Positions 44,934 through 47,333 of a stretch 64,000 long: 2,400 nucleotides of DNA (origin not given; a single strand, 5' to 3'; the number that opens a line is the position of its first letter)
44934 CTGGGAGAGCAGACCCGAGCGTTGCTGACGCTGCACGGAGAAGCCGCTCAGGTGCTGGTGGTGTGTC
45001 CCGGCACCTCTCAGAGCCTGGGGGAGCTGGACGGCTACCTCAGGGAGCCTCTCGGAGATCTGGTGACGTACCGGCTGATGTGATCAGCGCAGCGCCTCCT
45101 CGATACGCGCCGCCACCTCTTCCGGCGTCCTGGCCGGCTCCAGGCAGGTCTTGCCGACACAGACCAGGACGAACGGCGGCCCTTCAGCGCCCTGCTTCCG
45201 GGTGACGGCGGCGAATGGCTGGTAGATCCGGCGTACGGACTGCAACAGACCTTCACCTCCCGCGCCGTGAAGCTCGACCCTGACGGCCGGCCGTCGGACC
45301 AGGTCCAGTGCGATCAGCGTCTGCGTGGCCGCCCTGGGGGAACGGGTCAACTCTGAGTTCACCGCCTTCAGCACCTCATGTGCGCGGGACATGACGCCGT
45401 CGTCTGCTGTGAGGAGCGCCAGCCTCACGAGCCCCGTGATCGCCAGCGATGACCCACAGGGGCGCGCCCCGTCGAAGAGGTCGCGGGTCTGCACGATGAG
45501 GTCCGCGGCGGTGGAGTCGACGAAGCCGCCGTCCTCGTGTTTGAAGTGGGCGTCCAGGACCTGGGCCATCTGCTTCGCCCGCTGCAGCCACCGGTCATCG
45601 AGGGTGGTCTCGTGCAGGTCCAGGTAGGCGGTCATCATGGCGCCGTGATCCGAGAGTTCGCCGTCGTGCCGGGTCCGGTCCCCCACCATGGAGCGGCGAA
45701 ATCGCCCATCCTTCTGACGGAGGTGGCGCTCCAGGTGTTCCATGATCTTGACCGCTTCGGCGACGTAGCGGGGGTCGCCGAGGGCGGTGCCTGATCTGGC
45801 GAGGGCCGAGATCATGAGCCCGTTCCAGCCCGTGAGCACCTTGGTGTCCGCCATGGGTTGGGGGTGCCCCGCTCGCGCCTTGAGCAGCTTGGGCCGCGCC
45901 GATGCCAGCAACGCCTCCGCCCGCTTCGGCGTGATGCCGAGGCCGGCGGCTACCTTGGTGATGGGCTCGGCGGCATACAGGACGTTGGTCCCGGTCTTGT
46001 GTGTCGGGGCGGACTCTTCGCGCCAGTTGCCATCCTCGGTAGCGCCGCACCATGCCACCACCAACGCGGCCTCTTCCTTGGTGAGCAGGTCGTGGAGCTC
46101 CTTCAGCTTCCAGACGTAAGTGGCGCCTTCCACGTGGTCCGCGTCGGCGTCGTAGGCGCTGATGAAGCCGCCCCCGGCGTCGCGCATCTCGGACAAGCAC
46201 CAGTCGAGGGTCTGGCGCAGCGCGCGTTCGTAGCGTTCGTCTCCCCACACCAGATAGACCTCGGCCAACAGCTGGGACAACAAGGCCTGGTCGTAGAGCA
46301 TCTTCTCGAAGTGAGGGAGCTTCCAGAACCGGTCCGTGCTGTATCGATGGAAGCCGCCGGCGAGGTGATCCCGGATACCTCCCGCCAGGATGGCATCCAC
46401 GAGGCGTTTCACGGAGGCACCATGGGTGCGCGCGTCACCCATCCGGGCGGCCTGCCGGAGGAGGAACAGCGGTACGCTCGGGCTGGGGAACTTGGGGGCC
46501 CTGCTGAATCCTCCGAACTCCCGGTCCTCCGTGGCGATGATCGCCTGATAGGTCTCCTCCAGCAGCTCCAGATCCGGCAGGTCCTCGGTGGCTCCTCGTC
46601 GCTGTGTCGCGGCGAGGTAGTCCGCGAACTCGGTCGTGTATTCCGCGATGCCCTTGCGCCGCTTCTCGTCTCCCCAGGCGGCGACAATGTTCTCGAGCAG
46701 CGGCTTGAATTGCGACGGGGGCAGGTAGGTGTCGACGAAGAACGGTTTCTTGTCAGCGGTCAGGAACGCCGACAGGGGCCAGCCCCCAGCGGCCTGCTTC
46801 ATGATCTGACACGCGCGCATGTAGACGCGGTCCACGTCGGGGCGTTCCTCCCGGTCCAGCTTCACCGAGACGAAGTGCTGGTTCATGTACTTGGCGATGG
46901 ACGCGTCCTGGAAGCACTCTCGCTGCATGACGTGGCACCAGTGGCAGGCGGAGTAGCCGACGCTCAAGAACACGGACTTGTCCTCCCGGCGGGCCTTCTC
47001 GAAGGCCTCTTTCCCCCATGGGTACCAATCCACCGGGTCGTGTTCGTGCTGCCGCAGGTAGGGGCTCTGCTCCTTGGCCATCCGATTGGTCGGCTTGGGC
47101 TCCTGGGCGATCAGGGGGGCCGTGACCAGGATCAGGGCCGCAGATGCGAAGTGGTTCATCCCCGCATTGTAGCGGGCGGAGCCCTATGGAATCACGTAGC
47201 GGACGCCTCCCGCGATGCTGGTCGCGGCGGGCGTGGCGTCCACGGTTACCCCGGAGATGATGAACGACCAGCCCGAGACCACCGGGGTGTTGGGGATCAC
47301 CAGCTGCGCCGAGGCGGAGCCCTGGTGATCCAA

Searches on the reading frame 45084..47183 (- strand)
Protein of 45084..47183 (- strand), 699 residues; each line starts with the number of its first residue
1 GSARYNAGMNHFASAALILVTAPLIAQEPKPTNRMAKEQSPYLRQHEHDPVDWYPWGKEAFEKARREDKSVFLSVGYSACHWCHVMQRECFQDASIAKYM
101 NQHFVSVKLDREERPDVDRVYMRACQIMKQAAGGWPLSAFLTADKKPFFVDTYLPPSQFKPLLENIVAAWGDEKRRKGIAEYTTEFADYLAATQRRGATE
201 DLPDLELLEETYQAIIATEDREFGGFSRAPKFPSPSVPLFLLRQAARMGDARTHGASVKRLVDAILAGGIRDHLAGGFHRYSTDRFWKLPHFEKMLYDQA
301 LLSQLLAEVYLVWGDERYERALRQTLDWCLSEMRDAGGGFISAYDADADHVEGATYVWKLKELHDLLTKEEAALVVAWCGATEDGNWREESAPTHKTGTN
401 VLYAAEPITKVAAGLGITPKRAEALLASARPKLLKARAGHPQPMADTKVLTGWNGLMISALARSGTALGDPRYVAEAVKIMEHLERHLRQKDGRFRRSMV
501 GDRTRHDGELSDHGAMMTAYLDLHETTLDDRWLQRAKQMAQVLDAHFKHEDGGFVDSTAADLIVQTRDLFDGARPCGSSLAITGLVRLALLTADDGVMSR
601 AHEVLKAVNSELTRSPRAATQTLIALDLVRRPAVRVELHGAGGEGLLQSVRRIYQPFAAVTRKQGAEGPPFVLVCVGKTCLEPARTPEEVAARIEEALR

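Call 75: search_protein_families(library=pfam, proteins=[window:45084-47183:-], max_evalue=0.00001)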
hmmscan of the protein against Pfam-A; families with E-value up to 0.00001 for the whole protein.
window:45084-47183:- (699 aa): 3 families
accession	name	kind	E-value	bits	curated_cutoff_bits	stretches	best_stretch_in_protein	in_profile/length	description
PF03190.21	Thioredox_DsbH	-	3.5e-65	219.3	27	1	32-187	1-159/163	Protein of unknown function, DUF255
PF13899.12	Thioredoxin_7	-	1.2e-09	38.6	27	1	52-116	1-65/83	Thioredoxin-like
PF07470.19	Glyco_hydro_88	-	1.8e-06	27.6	26.6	0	454-556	31-120/352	Glycosyl Hydrolase Family 88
